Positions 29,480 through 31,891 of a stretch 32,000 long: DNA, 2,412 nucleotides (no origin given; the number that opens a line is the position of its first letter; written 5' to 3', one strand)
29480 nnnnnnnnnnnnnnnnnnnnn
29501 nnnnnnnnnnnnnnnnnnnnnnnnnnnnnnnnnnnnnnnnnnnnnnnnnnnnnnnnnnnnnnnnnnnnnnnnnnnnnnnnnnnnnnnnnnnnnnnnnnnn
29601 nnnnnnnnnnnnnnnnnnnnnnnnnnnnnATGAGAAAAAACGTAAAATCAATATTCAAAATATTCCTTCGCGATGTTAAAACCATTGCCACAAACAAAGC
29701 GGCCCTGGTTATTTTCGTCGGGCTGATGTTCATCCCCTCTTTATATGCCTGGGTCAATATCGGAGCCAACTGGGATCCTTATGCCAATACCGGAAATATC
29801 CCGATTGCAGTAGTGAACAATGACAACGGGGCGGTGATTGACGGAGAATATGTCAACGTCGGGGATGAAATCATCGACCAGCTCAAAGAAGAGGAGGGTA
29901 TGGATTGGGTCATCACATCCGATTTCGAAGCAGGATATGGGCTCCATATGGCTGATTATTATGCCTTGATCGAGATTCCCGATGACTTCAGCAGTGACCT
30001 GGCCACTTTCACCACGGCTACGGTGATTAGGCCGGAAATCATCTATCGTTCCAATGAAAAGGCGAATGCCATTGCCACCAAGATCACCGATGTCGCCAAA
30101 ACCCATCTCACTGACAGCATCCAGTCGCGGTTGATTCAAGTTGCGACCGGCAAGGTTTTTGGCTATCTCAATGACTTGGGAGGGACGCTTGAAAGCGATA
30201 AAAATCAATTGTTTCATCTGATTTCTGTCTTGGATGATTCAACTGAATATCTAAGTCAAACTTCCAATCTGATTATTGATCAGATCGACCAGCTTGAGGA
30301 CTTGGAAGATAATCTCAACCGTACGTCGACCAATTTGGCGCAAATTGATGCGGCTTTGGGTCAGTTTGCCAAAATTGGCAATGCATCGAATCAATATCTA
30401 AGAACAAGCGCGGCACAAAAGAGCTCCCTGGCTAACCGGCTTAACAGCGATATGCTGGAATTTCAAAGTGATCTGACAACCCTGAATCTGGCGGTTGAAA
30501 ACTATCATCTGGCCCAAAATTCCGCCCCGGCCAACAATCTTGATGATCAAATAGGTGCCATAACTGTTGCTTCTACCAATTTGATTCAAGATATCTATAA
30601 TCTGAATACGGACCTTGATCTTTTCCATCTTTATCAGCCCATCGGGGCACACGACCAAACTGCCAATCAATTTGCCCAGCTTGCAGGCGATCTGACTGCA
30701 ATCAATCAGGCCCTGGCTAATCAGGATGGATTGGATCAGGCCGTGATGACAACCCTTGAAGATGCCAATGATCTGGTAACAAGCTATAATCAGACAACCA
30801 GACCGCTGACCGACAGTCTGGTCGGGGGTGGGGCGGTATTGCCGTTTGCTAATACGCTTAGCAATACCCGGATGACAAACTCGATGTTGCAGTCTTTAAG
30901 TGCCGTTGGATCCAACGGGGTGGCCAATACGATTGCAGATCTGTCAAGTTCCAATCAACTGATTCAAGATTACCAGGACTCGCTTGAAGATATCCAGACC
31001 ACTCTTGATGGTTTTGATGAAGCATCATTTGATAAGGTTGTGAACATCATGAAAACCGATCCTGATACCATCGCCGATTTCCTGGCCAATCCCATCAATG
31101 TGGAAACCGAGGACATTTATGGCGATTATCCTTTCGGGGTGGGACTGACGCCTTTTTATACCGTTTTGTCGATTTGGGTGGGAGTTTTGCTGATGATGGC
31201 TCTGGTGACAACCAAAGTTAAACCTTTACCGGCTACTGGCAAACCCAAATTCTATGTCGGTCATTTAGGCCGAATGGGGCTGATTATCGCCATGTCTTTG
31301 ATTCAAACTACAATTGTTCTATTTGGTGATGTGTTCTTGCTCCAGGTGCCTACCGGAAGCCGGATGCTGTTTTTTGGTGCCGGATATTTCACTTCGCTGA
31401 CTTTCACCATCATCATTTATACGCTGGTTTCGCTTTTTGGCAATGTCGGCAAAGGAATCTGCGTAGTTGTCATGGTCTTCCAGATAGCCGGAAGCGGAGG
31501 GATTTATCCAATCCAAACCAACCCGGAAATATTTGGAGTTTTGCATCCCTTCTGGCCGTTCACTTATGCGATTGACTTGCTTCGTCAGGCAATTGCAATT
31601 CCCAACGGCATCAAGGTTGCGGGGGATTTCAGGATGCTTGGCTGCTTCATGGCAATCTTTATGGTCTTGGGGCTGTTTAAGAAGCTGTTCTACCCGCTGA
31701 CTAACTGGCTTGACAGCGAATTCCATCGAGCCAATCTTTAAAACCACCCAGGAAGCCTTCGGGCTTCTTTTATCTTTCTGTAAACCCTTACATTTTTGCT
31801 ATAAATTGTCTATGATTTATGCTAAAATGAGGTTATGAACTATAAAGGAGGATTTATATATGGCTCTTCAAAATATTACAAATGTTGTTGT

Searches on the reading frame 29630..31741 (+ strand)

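Call 10: search_protein_families(library=pfam, proteins=[window:29630-31741:+], max_evalue=0.001)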
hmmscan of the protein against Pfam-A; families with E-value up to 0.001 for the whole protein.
window:29630-31741:+ (703 aa): 2 families
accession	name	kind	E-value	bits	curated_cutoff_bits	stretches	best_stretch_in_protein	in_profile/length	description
PF12698.13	ABC2_membrane_3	-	2.4e-14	53.6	31.6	2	29-160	8-123/347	ABC-2 family transporter protein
PF01061.29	ABC2_membrane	-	0.00015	21.8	26.9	1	546-654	97-209/211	ABC-2 type transporter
